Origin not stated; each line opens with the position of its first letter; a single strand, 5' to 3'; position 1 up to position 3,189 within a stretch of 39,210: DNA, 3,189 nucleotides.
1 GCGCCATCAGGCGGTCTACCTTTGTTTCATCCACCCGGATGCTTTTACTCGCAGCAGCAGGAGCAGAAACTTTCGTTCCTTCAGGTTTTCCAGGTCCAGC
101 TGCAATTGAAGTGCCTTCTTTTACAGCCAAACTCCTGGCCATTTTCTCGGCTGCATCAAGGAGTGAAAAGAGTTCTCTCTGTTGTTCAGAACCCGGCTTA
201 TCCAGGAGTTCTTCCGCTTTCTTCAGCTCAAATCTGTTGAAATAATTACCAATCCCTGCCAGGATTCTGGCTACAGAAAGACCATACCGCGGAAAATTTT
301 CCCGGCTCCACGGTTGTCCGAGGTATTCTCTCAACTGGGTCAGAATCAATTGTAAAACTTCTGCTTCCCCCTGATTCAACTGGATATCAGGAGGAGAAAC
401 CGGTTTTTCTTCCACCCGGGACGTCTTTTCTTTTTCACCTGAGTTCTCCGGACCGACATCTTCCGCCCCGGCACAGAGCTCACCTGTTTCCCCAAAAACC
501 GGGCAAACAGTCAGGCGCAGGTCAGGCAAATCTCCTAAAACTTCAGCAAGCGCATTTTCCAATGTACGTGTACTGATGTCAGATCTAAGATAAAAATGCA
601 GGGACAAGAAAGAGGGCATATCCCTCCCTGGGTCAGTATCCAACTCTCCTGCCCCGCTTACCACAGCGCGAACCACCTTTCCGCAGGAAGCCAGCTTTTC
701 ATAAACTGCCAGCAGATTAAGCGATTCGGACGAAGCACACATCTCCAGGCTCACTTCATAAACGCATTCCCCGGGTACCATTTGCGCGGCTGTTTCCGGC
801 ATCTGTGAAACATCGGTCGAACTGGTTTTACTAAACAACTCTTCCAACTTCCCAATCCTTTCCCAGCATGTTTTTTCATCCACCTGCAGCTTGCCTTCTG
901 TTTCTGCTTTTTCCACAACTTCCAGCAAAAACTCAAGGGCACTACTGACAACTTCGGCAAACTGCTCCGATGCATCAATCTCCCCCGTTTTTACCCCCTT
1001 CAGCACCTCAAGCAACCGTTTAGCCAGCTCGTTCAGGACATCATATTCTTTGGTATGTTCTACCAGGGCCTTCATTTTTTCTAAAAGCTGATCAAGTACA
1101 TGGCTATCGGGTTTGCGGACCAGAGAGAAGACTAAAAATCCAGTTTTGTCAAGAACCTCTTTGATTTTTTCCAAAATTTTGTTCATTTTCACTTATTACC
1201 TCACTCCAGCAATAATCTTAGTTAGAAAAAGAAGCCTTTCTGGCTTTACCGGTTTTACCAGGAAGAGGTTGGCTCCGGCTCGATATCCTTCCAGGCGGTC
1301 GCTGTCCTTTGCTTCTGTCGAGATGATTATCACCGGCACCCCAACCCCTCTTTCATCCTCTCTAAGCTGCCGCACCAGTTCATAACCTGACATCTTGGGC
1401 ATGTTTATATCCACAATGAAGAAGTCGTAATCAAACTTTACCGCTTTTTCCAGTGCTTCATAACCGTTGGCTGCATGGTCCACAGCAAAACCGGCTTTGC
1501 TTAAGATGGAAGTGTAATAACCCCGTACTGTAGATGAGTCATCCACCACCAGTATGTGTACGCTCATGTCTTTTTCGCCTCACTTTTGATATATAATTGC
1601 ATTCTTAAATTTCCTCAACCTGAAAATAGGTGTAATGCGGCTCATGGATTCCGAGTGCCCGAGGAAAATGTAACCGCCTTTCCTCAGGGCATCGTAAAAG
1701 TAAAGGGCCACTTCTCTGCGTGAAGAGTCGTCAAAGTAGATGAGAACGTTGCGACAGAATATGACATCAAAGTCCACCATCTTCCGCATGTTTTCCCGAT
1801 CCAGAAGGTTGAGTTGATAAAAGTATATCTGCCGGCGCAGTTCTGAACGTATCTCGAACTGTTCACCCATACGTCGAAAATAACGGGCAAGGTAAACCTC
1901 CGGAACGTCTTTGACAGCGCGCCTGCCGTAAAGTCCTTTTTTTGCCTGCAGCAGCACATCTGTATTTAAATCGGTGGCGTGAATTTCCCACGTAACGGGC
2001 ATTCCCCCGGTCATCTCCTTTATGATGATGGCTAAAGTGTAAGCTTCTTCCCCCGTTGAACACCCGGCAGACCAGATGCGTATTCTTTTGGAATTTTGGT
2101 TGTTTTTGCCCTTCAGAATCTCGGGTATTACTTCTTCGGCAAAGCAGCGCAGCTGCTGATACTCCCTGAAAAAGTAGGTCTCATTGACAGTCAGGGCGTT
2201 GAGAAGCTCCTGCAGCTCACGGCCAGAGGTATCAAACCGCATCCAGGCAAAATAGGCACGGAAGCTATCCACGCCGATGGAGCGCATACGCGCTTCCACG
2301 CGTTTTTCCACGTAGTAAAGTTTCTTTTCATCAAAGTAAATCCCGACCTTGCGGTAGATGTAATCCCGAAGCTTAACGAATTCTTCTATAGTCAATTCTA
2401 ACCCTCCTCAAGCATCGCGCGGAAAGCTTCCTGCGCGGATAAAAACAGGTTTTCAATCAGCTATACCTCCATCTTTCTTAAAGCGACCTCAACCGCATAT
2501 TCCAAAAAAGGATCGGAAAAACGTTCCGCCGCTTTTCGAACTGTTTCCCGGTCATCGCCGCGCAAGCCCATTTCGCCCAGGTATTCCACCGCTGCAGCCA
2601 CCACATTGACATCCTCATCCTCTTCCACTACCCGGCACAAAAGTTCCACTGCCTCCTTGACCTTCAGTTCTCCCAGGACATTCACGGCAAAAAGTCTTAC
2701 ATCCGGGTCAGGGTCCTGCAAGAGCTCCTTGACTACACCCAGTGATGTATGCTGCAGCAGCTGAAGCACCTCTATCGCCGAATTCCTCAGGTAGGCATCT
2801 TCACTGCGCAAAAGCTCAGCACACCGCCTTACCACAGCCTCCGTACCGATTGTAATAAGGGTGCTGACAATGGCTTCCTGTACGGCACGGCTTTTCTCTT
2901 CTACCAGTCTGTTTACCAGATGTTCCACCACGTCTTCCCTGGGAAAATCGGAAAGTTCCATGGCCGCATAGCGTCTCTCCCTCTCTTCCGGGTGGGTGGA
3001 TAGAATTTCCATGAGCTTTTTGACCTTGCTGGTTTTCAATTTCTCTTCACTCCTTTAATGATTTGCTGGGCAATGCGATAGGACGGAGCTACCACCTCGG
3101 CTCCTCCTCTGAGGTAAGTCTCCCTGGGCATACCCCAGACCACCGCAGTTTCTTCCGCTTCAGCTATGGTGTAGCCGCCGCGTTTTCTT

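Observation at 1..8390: Self-contained accessory chemosensory pathway with cytoplasmic-array hallmarks and no flagellar genes nearby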

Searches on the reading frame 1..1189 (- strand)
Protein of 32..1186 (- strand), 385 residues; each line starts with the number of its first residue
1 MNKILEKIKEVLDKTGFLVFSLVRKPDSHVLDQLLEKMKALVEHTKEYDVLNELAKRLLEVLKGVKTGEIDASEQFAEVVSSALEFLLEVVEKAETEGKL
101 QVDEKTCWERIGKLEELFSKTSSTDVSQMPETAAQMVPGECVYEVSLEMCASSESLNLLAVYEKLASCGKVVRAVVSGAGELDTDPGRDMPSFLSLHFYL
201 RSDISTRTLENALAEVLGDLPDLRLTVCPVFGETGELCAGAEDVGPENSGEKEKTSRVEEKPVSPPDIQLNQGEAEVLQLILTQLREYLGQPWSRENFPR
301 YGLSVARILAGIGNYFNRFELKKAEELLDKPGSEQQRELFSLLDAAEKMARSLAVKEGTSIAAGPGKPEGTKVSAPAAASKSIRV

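Call 5: search_protein_families(library=pfam, proteins=[window:1-1189:-], max_evalue=0.01)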
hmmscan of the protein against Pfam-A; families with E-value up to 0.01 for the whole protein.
window:1-1189:- (396 aa): 1 family
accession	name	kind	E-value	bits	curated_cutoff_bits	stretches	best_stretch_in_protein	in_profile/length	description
PF24571.2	HEAT_SCC3-SA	-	0.0066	16.9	25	0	27-122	123-220/261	Cohesin subunit SCC3/SA, HEAT-repeats domain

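Call 8: search_protein_families(library=ncbifam, proteins=[window:1-1189:-], max_evalue=0.01)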
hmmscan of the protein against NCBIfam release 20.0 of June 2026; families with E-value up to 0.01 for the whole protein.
window:1-1189:- (396 aa): 0 families

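Call 45: predict_structure(alignment_id=A2)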
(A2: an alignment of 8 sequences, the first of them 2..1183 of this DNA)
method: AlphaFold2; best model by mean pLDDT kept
length: 394 residues; sequences in the alignment: 8
mean_pLDDT: 67.5   pTM: 0.36
mean pLDDT of the five models: 67.5, 65.4, 64.5, 64.5, 63.7
residues with pLDDT >= 90: 57; 70-90: 174; 50-70: 60; < 50: 103
segments of 3 or more residues with pLDDT < 50: 120-135, 178-189, 231-265, 355-394
pLDDT, mean of each block of 10 residues (from residue 1): 86 87 78 94 91 94 81 88 93 85 91 76 39 52 76 68 82 58 42 74 83 80 74 29 26 26 49 71 76 61 80 79 72 78 85 47 32 31 35 38
secondary structure, 60 per line:
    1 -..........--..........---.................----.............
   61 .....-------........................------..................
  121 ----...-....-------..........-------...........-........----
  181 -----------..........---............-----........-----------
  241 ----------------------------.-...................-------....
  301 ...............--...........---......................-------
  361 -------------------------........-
elements in order: H2-11 H14-23 H27-43 H48-65 H73-96 H103-120 H129-132 E140-149 H157-167 E169-176 E192-201 H205-216 E222-229 H271-289 H297-315 H318-328 H332-352 H386-393

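Call 49: fold_search(model_id=the predicted structure, library=pdb)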
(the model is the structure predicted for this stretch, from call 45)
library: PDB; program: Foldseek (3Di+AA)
matches with E <= 10: 939; with E <= 0.001: 0
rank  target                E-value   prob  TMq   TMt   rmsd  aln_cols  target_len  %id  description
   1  2lp4_MODEL_1_A        5.3e-03  1.00  0.28  0.49  16.2       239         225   15  Solution structure of P1-CheY/P2 complex in bacterial chemotaxis (released 2012-10-24)
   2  3kyi_A                1.1e-02  1.00  0.28  0.79   2.2       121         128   12  Crystal structure of the phosphorylated P1 domain of CheA3 in complex with CheY6 from R. sphaeroides (released 2010-02-16)
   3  1gqe                  1.2e-02  0.54  0.10  0.11  19.4       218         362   13  Polypeptide Chain Release Factor 2 (RF2) from Escherichia coli (released 2002-04-04)
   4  3kyj_A                2.8e-02  1.00  0.28  0.79   2.2       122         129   12  Crystal structure of the P1 domain of CheA3 in complex with CheY6 from R. sphaeroides (released 2010-02-16)
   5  2nyi_B                2.8e-02  1.00  0.18  0.40   2.9        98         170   10  Crystal Structure of an Unknown Protein from Galdieria sulphuraria (released 2006-12-12)
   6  8p16_6                2.8e-02  0.47  0.13  0.14  19.8       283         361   11  E167K RF2 on E. coli 70S release complex with UGG (Structure I) (released 2024-05-22)
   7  9hqv_Bf               2.9e-02  0.51  0.12  0.19  17.7       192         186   13  Cryo-EM structure of the small subunit of the mitochondrial ribosome from Toxoplasma gondii (released 2025-06-11)
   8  1i5n_D                3.1e-02  1.00  0.28  0.81   2.2       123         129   13  Crystal structure of the P1 domain of CheA from Salmonella typhimurium (released 2001-07-11)
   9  2wvd_C                3.2e-02  0.97  0.17  0.41  13.5       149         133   12  Structural and mechanistic insights into Helicobacter pylori NikR function (released 2010-01-19)
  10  9fi8_HC               3.4e-02  0.57  0.12  0.21  17.9       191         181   14  SSU(head) structure derived from the SSU sample of the mitoribosome from T. gondii. (released 2024-12-11)
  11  1i5n_A                3.7e-02  1.00  0.28  0.82   2.0       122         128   14  Crystal structure of the P1 domain of CheA from Salmonella typhimurium (released 2001-07-11)
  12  2ca9_A                3.7e-02  0.99  0.17  0.43  13.2       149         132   11  apo-NIKR from helicobacter pylori in closed trans-conformation (released 2006-07-17)
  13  5h5u_4                3.7e-02  0.41  0.14  0.15  21.4       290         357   13  Mechanistic insights into the alternative translation termination by ArfA and RF2 (released 2017-01-25)
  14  2wvb_A                3.9e-02  0.96  0.16  0.41  13.7       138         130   10  Structural and mechanistic insights into Helicobacter pylori NikR function (released 2010-01-19)
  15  2wvc_A                4.7e-02  0.97  0.17  0.42  12.5       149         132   11  Structural and mechanistic insights into Helicobacter pylori NikR function (released 2010-01-19)
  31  1i5n_B                7.3e-02  1.00  0.28  0.82   2.0       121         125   12  Crystal structure of the P1 domain of CheA from Salmonella typhimurium (released 2001-07-11)
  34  1u0s_A                8.0e-02  1.00  0.17  0.71   6.5        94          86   14  Chemotaxis kinase CheA P2 domain in complex with response regulator CheY from the thermophile thermotoga maritima (released 2004-08-10)
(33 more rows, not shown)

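Call 84: search_protein_representatives(protein=window:32-1186:-)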
Query: 385 residues. Proteins with E-value up to 0.001 (for the whole library): 4; up to 1e-10: 3; up to 1e-30: 2. The best 4 are listed.
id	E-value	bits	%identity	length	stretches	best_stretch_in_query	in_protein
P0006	1.9e-90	320.0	53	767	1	5-385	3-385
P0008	1.2e-34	136.5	34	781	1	6-384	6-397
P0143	1.7e-11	60.3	92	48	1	1-38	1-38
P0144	6.3e-09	51.8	26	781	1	5-274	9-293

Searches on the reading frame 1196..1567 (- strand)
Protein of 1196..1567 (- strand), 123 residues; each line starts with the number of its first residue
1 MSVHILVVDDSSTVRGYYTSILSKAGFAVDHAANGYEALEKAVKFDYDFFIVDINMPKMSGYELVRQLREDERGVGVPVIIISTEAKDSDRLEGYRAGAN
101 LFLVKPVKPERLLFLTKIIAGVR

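Call 5: search_protein_families(library=pfam, proteins=[window:1196-1567:-], max_evalue=0.01)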
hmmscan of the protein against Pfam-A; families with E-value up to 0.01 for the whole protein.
window:1196-1567:- (123 aa): 1 family
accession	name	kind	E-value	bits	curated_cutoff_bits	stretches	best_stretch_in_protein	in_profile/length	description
PF00072.30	Response_reg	-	6.6e-29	100.8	30.2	1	5-113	1-107/111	Response regulator receiver domain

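Call 8: search_protein_families(library=ncbifam, proteins=[window:1196-1567:-], max_evalue=0.01)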
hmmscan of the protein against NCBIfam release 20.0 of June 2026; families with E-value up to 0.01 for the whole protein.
window:1196-1567:- (123 aa): 95 families (the best 25 are shown)
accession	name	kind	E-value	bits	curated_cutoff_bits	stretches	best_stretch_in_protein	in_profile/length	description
NF007135.0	PRK09581.1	equivalog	2.7e-22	79.2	474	1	1-113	1-113/457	PleD family two-component system response regulator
TIGR01387.1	cztR_silR_copR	subfamily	3.8e-21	75.8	279.2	1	5-113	1-107/218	heavy metal response regulator transcription factor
NF045944.1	ResRegRpaBCyano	equivalog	2.3e-20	73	330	1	6-112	1-104/229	response regulator transcription factor RpaB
NF007901.0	PRK10610.1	equivalog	3.1e-20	72.6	189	1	3-108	6-112/129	chemotaxis response regulator CheY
NF007969.0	PRK10693.1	equivalog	1.5e-19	70.2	329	1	4-108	9-111/337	two-component system response regulator RssB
TIGR02154.1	PhoB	equivalog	1.5e-19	70.2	296.2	1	1-113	1-113/226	phosphate regulon transcriptional regulator PhoB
NF053854.1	RespRegPhoBBctds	equivalog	1.9e-19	69.9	270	1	5-108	1-103/225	two-component system response regulator PhoB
NF007346.1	PRK09836.1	equivalog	4.5e-19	69.1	420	1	4-113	2-109/227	copper/silver response regulator transcription factor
NF041733.1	resp_reg_CseB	equivalog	6e-19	68.3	350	1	4-112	2-107/228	two-component system response regulator CseB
NF011874.0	PRK15347.1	equivalog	7.5e-19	67.3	852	1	3-113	691-803/921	two component system sensor kinase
NF045991.1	RespRegCtrARhodob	equivalog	7.6e-19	68.3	350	1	5-115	3-111/224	response regulator transcription factor CtrA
NF047465.1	hybrid_HK_LvrA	exception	1e-18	66.8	1200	1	4-114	469-578/819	hybrid histidine kinase/response regulator LvrA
NF045505.1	RR_RssB_Pseudo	equivalog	1.2e-18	67.3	700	1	2-108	5-109/394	two-component system response regulator RssB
NF012023.0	PRK15479.1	equivalog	3.5e-18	66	337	1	4-110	2-106/224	transcriptional regulator TctD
NF033120.0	vanR_FM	exception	5.1e-18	65.5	460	1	3-112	4-110/231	vancomycin resistance response regulator transcription factor, VanR-F/VanR-M family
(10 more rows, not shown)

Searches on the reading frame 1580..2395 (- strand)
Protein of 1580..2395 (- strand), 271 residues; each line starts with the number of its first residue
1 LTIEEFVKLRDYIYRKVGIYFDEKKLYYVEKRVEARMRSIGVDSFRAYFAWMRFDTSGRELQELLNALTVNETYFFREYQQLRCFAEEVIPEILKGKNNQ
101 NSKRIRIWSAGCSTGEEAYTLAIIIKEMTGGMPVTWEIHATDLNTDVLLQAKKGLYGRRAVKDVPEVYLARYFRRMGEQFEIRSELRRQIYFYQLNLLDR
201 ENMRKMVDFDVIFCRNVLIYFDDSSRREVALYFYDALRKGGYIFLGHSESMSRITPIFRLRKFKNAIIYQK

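Call 5: search_protein_families(library=pfam, proteins=[window:1580-2395:-], max_evalue=0.01)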
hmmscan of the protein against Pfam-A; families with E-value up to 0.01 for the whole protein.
window:1580-2395:- (271 aa): 4 families
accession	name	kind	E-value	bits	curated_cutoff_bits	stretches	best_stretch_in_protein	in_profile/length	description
PF01739.24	CheR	-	1.1e-59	201.7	27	1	71-263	1-191/195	CheR methyltransferase, SAM binding domain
PF03705.20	CheR_N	-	8.6e-13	48.2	27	1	4-53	1-50/53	CheR methyltransferase, all-alpha domain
PF08242.18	Methyltransf_12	-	3.2e-05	25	30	1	187-243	45-98/98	Methyltransferase domain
PF13649.12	Methyltransf_25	-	0.0057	17.8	27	0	206-241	62-97/97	Methyltransferase domain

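Call 8: search_protein_families(library=ncbifam, proteins=[window:1580-2395:-], max_evalue=0.01)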
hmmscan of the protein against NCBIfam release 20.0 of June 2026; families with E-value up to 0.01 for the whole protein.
window:1580-2395:- (271 aa): 2 families
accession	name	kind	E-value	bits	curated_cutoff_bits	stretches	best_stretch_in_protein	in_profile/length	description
NF007902.0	PRK10611.1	equivalog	1.5e-52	178.6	435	1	5-261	26-276/287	protein-glutamate O-methyltransferase CheR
TIGR04345.1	ovoA_Cterm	equivalog_domain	0.00062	19.4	170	1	74-244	14-168/242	putative 4-mercaptohistidine N1-methyltransferase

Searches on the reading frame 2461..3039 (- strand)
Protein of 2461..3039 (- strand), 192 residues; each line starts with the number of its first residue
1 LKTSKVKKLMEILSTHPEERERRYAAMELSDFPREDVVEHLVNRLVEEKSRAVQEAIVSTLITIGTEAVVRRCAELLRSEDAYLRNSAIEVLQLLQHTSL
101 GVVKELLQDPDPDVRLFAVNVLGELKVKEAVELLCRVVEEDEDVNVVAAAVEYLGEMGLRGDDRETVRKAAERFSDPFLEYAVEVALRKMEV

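Call 5: search_protein_families(library=pfam, proteins=[window:2461-3039:-], max_evalue=0.01)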
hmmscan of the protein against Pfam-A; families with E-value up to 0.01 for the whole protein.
window:2461-3039:- (192 aa): 10 families
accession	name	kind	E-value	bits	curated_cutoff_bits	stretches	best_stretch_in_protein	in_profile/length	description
PF13646.12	HEAT_2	-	2.8e-27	95.3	27.7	2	103-187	5-87/88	HEAT repeats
PF02985.28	HEAT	-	1.6e-10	40.6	23.5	1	102-125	4-27/31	HEAT repeat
PF03130.22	HEAT_PBS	-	2.9e-07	30.8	20.9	0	114-139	1-26/27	PBS lyase HEAT-like repeat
PF13513.12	HEAT_EZ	-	0.00025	21.9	27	0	89-125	19-55/55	HEAT-like repeat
PF18991.6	DUF5724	-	0.00027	19.5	25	1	3-132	428-558/1214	Family of unknown function (DUF5724)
PF12717.13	Cnd1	-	0.00044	20.8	26.4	0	102-162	25-89/162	non-SMC mitotic condensation complex subunit 1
PF10363.15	RTP1_C1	-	0.0019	18.7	25.9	0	43-97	24-69/112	Required for nuclear transport of RNA pol II C-terminus 1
PF00514.29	Arm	-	0.0034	17.8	20.6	0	130-155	13-37/41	Armadillo/beta-catenin-like repeat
PF20168.4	PDS5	-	0.0045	15.3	27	0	101-136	324-359/1053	Sister chromatid cohesion protein PDS5 protein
PF01602.26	Adaptin_N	-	0.0054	15.8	37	0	68-134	114-189/524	Adaptin N terminal region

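Call 8: search_protein_families(library=ncbifam, proteins=[window:2461-3039:-], max_evalue=0.01)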
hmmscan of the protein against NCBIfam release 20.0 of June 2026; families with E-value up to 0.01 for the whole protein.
window:2461-3039:- (192 aa): 8 families
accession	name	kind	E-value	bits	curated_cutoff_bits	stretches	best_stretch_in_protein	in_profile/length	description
TIGR02270.1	TIGR02270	subfamily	3.7e-09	36.1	206.8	1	9-188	59-234/410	TIGR02270 family protein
NF045915.1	PhycobilmeDegNblB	equivalog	5.1e-08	32.7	300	1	74-160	7-97/214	phycobilisome degradation protein NblB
NF010374.0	PRK13800.1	equivalog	6.3e-07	28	1196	1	57-170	579-693/898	fumarate reductase/succinate dehydrogenase flavoprotein subunit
NF058505.1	phyc_lyase_CpeY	equivalog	1e-06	27.6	600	1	114-171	68-122/419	C-phycoerythrin alpha-cysteine-82 phycoerythrobilin lyase CpeY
NF007244.0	PRK09687.1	equivalog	4e-06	26.3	275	1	37-96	23-82/285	putative lyase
NF058502.1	phyc_lyase_CpcE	equivalog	0.0012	18.4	330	0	17-99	14-104/260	C-phycocyanin alpha-cysteine-84 phycocyanobilin lyase subunit CpcE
NF045662.1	DVU0298_fam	equivalog_domain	0.0013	18.4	75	0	103-146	150-193/213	DVU0298 family protein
NF058515.1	phyc_lyase_CpcF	equivalog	0.0025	17.4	220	0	105-175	67-137/200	C-phycocyanin alpha-cysteine-84 phycocyanobilin lyase subunit CpcF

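Call 71: search_solved_structures(query=window:2461-3039:-, max_evalue=0.01)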
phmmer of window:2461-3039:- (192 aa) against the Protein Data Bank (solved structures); distinct sequences matched with E-value up to 0.01: 23.
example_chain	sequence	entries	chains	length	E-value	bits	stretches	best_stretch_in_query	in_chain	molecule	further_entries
9sah_A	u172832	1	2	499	2e-26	96.1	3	24-191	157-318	E4-NB2 synthetic fusion protein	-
6ft5_A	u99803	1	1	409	1.6e-23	86.7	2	21-191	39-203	alphaRep A3_A3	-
4xl5_C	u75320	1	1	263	8.5e-23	84.3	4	22-158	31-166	bGFP-A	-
6fsq_A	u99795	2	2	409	1e-22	84.1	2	21-191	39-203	alphaRep A3_bGFPD | A3_bGFPD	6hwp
4zv6_A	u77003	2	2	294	3.7e-19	72.5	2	20-191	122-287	AlphaRep-7 | alpha-Rep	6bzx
6gwc_C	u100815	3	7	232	1.6e-13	54.1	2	39-158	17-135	iE5 ALPHAREP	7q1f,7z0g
8aw4_A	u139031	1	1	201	6.9e-13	52.1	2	39-158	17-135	ALPHAREP bB-E3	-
3ltj_A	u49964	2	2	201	1.6e-11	47.6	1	21-191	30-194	AlphaRep-4 | bA3-2: binder of A3 protein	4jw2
3ltm_A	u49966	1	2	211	1.8e-11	47.5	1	21-191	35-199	Alpha-Rep4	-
9rhz_A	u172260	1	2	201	2.2e-11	47.2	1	61-191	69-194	ALPHAREP bE5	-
7p0h_A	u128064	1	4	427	8.2e-11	45.3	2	44-162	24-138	Helicobacter pylori ComF fused to an artificial alphaREP crystallization helper (named B2)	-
4xvp_D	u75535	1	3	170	3.1e-10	43.4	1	38-191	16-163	BGFP-C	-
6gx7_E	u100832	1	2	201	6.1e-10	42.5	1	23-191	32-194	iiiA5 ALPHAREP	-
5dcq_A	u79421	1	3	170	2.1e-09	40.8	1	38-191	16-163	artificial repeat proteins (alphaREP3)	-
9t1m_A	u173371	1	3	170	1.7e-08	37.7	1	41-191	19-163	Alpha Rep E4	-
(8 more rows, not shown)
